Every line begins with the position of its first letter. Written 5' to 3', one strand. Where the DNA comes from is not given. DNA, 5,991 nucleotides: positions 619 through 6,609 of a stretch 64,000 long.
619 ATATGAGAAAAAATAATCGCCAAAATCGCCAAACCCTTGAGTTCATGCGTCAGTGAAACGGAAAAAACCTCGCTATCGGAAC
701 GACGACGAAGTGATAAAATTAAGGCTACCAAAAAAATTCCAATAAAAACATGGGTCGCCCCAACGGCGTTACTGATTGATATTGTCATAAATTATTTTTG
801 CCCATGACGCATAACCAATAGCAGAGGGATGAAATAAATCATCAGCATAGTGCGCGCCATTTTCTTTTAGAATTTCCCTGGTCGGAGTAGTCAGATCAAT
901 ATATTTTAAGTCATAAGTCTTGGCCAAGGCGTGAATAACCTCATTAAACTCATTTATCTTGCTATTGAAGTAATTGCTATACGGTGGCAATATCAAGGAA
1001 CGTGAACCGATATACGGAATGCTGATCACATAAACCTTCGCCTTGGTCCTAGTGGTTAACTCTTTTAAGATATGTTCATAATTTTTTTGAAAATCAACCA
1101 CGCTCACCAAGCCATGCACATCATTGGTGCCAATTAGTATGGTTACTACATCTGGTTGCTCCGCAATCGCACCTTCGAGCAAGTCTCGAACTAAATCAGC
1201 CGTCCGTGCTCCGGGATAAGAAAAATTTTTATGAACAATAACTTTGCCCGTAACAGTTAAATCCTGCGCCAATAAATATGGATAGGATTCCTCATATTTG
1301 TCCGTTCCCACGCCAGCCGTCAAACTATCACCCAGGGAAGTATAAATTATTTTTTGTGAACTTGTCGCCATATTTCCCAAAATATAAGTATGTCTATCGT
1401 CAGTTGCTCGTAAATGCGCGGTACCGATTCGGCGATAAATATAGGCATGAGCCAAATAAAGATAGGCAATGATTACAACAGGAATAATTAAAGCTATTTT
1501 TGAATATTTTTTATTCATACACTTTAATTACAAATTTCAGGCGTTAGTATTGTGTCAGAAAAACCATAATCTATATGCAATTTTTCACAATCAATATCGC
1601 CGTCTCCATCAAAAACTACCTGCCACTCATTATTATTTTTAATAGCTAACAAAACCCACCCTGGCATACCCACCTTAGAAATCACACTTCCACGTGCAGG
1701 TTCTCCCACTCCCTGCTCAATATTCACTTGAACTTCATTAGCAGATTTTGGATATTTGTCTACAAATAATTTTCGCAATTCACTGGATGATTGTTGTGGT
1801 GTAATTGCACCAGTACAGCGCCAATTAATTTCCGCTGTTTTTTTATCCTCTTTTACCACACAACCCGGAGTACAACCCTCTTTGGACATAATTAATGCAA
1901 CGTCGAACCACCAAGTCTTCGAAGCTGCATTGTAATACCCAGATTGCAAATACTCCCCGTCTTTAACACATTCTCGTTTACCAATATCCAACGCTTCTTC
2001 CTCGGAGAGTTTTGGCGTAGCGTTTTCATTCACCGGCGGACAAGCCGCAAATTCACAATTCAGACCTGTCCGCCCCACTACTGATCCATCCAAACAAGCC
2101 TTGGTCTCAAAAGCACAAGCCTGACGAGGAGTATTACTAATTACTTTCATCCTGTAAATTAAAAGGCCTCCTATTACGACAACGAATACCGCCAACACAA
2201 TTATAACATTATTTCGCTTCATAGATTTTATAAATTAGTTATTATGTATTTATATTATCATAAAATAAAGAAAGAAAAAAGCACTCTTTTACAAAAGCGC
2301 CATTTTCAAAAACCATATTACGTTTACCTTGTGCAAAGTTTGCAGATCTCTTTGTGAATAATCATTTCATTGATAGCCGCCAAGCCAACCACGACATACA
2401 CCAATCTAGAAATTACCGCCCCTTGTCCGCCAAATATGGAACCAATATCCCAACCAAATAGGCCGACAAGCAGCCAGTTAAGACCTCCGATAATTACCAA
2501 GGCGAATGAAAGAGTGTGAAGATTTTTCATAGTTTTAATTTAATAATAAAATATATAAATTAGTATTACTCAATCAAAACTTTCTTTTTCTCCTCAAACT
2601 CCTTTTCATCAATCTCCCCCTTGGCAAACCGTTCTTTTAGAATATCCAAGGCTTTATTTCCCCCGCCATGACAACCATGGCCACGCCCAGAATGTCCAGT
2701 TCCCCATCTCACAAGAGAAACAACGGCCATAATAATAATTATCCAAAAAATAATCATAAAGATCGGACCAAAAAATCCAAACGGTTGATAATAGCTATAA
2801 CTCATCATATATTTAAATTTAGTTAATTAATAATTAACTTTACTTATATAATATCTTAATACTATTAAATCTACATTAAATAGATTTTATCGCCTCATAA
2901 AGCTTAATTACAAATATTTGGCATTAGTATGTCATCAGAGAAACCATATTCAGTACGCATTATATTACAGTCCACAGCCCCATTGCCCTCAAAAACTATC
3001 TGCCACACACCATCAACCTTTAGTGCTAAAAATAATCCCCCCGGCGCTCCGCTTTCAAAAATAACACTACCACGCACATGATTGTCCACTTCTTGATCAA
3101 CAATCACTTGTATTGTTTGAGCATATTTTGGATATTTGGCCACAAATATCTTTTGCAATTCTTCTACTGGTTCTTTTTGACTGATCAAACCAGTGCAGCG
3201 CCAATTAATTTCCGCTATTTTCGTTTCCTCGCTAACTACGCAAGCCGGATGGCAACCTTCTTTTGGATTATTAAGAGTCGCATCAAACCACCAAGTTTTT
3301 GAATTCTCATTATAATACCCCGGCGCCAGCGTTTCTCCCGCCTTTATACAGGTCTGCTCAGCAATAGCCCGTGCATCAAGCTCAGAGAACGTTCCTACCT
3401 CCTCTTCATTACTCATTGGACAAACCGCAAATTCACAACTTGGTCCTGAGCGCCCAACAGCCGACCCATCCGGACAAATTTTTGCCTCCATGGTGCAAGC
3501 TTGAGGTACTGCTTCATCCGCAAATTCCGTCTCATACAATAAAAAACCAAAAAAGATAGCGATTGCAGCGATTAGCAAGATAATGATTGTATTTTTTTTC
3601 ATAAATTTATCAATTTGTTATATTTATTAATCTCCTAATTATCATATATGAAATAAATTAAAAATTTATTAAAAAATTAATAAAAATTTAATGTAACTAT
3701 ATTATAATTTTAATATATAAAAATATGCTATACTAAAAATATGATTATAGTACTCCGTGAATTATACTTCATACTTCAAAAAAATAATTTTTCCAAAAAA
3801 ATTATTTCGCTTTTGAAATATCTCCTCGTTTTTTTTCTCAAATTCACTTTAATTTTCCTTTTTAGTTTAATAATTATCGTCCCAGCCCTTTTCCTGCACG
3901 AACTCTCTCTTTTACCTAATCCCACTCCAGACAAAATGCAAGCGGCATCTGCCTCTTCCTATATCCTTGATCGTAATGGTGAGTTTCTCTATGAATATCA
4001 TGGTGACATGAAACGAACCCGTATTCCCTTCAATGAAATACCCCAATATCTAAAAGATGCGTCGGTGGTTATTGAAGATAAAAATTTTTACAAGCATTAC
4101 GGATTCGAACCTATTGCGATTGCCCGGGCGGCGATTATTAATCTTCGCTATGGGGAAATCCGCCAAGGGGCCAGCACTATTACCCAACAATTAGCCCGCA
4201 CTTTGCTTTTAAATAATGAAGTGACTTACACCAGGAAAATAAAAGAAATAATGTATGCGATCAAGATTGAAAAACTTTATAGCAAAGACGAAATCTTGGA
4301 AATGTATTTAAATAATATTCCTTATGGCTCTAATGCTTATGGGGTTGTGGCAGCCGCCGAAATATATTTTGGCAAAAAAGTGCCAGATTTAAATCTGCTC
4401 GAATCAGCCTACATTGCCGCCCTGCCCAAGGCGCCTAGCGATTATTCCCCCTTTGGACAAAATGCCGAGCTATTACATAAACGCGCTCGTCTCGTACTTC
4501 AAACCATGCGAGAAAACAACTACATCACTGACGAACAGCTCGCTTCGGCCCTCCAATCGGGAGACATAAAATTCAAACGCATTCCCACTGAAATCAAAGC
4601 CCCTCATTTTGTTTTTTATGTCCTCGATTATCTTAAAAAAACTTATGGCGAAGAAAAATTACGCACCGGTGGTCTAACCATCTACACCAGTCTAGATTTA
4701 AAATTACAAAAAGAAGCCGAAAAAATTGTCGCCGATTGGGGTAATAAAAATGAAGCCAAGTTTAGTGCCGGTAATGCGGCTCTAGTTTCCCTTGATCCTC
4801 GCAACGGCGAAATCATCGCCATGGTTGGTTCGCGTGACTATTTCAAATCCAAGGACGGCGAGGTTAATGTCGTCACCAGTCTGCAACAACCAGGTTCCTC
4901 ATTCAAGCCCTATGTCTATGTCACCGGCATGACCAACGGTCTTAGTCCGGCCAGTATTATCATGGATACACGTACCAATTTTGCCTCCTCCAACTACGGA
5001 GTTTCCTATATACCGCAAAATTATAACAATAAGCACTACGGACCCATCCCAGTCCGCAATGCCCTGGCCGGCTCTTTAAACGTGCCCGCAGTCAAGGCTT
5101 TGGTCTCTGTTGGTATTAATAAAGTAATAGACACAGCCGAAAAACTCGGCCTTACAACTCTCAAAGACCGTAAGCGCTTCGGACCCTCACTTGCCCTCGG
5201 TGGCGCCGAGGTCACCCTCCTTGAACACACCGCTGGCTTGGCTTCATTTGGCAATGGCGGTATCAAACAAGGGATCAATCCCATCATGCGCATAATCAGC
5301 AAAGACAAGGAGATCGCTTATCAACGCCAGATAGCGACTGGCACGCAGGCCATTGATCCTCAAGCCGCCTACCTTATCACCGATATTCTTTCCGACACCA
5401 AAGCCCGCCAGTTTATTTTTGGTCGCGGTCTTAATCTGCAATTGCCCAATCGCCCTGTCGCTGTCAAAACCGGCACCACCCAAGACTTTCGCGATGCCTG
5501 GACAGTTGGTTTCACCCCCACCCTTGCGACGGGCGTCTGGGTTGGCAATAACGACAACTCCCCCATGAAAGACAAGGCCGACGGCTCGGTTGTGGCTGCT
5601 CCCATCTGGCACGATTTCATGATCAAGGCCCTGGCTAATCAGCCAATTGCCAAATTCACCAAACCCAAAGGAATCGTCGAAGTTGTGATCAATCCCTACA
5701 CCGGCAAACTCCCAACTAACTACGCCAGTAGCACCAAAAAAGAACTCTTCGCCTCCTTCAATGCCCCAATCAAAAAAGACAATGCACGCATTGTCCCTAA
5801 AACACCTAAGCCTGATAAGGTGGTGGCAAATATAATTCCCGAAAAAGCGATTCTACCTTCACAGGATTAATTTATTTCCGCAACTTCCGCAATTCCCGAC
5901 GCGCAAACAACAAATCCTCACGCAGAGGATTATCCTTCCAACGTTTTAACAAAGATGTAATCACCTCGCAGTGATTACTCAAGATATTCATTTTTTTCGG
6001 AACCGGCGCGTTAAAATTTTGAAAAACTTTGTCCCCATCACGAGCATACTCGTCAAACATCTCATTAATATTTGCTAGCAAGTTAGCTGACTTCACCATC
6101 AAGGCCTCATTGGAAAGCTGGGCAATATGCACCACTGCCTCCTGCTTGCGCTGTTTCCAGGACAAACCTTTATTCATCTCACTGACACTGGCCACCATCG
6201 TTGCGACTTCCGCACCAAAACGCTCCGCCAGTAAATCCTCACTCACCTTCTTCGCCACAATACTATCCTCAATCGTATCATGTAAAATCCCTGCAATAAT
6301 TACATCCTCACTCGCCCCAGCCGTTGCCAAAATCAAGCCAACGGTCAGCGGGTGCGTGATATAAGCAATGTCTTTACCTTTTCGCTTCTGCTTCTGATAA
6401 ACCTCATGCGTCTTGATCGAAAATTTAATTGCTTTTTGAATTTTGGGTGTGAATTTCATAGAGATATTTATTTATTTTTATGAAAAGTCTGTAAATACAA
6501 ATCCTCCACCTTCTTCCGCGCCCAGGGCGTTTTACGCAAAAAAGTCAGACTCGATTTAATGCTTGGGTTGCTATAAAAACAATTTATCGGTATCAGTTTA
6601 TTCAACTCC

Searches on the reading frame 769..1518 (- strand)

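Call 76: search_protein_families(library=pfam, proteins=[window:769-1518:-], max_evalue=0.001)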
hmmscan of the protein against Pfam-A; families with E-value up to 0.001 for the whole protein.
window:769-1518:- (249 aa): 2 families
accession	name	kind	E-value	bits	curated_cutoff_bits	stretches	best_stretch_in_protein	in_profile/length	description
PF13472.12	Lipase_GDSL_2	-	1.8e-31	110.5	32.9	1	62-237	2-177/178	GDSL-like Lipase/Acylhydrolase family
PF00657.28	Lipase_GDSL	-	5.1e-18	66.4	23.6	1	62-242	4-207/208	GDSL-like Lipase/Acylhydrolase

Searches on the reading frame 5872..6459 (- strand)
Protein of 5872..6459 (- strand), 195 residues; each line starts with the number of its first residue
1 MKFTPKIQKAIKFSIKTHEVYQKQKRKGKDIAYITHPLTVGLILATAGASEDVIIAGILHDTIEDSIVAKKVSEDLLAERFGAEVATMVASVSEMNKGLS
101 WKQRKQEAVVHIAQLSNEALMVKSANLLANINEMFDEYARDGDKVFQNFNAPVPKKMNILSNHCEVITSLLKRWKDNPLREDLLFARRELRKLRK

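Call 61: find_homologous_proteins(query=window:5872-6459:-, max_evalue=1e-40)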
Query window:5872-6459:- (195 aa): 1320 proteins with E <= 1e-40 among 1893 candidates; the best 120 are listed.
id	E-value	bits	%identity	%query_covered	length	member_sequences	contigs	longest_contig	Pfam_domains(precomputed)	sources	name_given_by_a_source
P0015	1.2e-120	418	100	100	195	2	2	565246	PF13328.13,PF01966.29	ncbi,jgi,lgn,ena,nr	ncbi:HD domain-containing protein [Candidatus Parcubacteria bacterium]|nr:HD domain-containing prote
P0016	1.1e-77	278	65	99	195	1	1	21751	PF13328.13,PF01966.29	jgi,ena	-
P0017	9.3e-71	255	60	99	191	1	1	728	PF13328.13,PF01966.29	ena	-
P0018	1.4e-70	255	61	99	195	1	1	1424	PF13328.13,PF01966.29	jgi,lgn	jgi:(p)ppGpp synthase/HD superfamily hydrolase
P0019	8.2e-70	252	60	99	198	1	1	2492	PF13328.13,PF01966.29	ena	-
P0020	1.7e-69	251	62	99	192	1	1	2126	PF13328.13,PF01966.29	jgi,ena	-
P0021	6.2e-69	249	59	99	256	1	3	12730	PF13328.13,PF01966.29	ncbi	-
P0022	7.0e-69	249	59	99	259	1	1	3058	PF13328.13,PF01966.29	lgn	-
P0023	9.3e-69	249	62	99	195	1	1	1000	PF13328.13,PF01966.29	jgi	-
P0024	9.8e-69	249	60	99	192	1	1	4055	PF13328.13,PF01966.29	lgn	-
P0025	1.9e-68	248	59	99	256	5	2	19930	PF13328.13,PF01966.29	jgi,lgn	jgi:hypothetical protein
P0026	3.9e-68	247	60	99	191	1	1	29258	PF13328.13,PF01966.29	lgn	-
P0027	6.6e-68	246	59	99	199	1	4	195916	PF13328.13,PF01966.29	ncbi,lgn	ncbi:MAG: HD domain-containing protein [Candidatus Moraniibacteriota bacterium]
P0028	1.0e-67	245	59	99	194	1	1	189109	PF13328.13,PF01966.29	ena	-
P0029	2.5e-67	244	59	99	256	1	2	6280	PF13328.13,PF01966.29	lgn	-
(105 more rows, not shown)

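Call 62: find_encoding_contigs(protein=P0016, flank=10000, max_places=3)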
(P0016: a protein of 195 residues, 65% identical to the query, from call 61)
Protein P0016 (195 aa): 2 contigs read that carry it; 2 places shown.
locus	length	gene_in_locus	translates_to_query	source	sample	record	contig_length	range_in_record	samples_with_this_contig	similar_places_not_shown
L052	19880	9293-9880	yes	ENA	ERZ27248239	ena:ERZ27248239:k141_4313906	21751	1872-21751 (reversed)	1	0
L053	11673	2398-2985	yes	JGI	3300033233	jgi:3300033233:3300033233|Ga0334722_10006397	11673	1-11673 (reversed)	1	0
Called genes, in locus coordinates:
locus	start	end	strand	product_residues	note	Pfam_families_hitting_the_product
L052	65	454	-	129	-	-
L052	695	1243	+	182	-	-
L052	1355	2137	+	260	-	-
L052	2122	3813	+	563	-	PF00512:HisKA, PF02518:HATPase_c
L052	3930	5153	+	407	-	PF13173:AAA_14, PF13401:AAA_22 (faint)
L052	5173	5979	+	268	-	PF00072:Response_reg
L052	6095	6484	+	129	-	-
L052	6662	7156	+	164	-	-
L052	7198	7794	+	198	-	-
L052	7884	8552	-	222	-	PF13529:Peptidase_C39_2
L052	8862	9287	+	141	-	PF06210:DUF1003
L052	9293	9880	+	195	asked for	PF13328:HD_4, PF01966:HD (faint)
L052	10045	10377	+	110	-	-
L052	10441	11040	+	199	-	PF01694:Rhomboid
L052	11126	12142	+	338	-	PF01594:AI-2E_transport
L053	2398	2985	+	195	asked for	PF13328:HD_4, PF01966:HD (faint)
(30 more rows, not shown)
